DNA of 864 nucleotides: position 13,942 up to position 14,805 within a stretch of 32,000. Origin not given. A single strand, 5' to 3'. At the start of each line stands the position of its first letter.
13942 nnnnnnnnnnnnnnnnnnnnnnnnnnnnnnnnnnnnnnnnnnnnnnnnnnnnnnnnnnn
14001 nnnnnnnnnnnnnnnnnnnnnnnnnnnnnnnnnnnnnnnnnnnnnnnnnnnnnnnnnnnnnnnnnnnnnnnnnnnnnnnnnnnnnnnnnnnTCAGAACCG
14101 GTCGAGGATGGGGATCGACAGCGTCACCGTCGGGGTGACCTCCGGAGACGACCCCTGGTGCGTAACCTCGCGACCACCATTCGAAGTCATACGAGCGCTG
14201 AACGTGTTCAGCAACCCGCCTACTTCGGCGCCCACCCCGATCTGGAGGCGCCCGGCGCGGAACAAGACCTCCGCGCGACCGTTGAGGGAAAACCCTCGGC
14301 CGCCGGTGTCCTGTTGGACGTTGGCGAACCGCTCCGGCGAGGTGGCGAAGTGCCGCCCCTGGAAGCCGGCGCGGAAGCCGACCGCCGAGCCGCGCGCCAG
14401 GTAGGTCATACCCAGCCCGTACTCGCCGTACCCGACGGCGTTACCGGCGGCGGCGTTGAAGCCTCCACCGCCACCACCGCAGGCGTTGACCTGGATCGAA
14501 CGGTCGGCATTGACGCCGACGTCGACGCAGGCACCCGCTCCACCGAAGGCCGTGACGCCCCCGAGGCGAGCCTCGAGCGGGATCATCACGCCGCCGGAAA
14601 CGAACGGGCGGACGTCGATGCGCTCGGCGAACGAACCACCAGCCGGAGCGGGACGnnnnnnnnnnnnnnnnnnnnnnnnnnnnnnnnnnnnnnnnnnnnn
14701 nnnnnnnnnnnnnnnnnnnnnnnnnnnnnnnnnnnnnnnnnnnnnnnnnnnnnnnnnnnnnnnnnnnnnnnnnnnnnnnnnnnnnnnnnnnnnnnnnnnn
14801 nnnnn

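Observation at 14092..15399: Exported coiled-coil protein whose Gly/aromatic beta domain ends in Phe, an outer-membrane-barrel-like signature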

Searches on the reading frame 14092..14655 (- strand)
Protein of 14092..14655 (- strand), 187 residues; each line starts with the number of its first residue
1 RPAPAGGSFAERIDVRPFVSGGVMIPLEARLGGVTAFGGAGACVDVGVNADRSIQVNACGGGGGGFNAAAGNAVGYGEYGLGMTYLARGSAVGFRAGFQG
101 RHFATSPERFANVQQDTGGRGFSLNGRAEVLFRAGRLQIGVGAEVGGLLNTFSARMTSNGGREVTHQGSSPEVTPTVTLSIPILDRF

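Call 27: search_protein_families(library=pfam, proteins=[window:14092-14637:-], max_evalue=10)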
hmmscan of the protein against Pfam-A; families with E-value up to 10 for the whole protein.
window:14092-14637:- (181 aa): 0 families

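Call 33: search_solved_structures(query=window:14092-14637:-, max_evalue=10, show_alignments=3)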
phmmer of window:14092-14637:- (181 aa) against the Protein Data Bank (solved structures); distinct sequences matched with E-value up to 10: 1.
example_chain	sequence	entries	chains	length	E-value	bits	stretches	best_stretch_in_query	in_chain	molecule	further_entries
2nc8_A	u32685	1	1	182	1.3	12.2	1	84-161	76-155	Lipoprotein LppM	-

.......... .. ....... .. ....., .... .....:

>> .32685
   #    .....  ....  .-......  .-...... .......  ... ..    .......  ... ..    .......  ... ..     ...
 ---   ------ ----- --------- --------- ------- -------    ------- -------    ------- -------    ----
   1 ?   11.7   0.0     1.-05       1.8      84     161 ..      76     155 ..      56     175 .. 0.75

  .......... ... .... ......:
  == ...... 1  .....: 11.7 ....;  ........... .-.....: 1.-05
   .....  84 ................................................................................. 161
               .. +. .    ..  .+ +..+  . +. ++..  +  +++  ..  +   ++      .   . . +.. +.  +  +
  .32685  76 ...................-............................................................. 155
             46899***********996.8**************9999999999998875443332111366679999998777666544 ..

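Call 42: predict_structure(protein=window:14092-14655:-)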
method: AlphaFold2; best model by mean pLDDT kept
length: 187 residues; sequences in the alignment: 1
mean_pLDDT: 48.0   pTM: 0.40
mean pLDDT of the five models: 48.0, 36.0, 32.1, 28.3, 27.2
residues with pLDDT >= 90: 0; 70-90: 0; 50-70: 75; < 50: 112
segments of 3 or more residues with pLDDT < 50: 1-4, 6-20, 22-39, 59-85, 104-119, 161-163, 170-187
pLDDT, mean of each block of 10 residues (from residue 1): 39 38 47 47 53 53 42 43 50 56 47 40 57 59 54 50 48 45 40
secondary structure, 60 per line:
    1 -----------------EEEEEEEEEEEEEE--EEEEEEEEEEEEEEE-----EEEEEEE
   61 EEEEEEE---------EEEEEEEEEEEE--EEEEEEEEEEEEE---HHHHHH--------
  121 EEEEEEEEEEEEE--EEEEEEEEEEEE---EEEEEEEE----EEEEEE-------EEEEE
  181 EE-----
elements in order: E18-31 E34-48 E54-67 E77-88 E91-103 H107-112 E121-133 E136-147 E151-158 E163-168 E176-182

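Call 44: fold_search(model_id=the predicted structure, library=pdb)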
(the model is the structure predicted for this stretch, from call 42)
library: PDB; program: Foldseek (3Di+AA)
matches with E <= 10: 694; with E <= 0.001: 0
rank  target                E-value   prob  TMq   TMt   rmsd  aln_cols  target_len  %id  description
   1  3c5p_B                1.0e-02  0.94  0.33  0.32  11.2       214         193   11  Crystal structure of BAS0735, a protein of unknown function from Bacillus anthracis str. Sterne (released 2008-02-19)
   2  3dzm_C                3.3e-02  0.21  0.19  0.18  20.0       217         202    8  Crystal structure of a major outer membrane protein from Thermus thermophilus HB27 (released 2008-12-23)
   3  3rwt_A                8.5e-02  0.11  0.16  0.13  20.2       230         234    7  Crystal structure of circular permutated Red Fluorescent Protein mKate(cp 154-153) (released 2011-06-15)
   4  3dzm_A                9.0e-02  0.14  0.17  0.16  20.9       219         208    9  Crystal structure of a major outer membrane protein from Thermus thermophilus HB27 (released 2008-12-23)
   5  2f1t_A                1.4e-01  0.28  0.24  0.24  14.5       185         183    9  Outer membrane protein OmpW (released 2006-01-24)
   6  9h5m_A                1.8e-01  0.07  0.15  0.12  26.5       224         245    9  Cryo-EM structure of Gasdermin-E (released 2025-11-05)
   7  6ntr_D                1.8e-01  0.20  0.21  0.17   9.8       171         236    9  Crystal Structure of Beta-barrel-like Protein of Domain of Unknown Function DUF1849 from Brucella abortus (released 2019-02-13)
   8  6ofn_A                1.8e-01  0.06  0.16  0.14  20.8       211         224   11  Crystal structure of green fluorescent protein (GFP); S65T, T203(3-OMeY); ih circular permutant (50-51) (released 2019-07-10)
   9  3dzm_B                2.0e-01  0.12  0.19  0.18  20.9       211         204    9  Crystal structure of a major outer membrane protein from Thermus thermophilus HB27 (released 2008-12-23)
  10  6l7x                  2.0e-01  0.08  0.12  0.11  16.8       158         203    8  Crystal structure of Cet1 from Trypanosoma cruzi in complex with #951 ligand (released 2020-06-03)
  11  8p94_U                2.2e-01  0.84  0.28  0.20  12.2       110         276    6  Cryo-EM structure of cortactin stabilized Arp2/3-complex nucleated actin branches (released 2024-01-03)
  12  6ogb_A                2.2e-01  0.07  0.17  0.15  20.8       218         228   10  Crystal structure of Green Fluorescent Protein (GFP); S65T, Y66(3-I1Y), H148D; circular permutant (50-51) (released 2020-04-08)
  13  4zf5_A                2.3e-01  0.07  0.17  0.15  18.9       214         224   10  Crystal structure of Green Fluorescent Protein (GFP); S65T, Y66(Cl2Y), H148D; circular permutant ( 50-51) (released 2015-06-10)
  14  4dni                  2.3e-01  0.05  0.11  0.09  23.2       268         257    8  Structure of Editosome protein (released 2012-12-26)
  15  6cb8                  2.5e-01  0.06  0.12  0.11  21.7       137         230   10  Cryo-EM structure of the Gasdermin A3 membrane pore (released 2018-04-25)
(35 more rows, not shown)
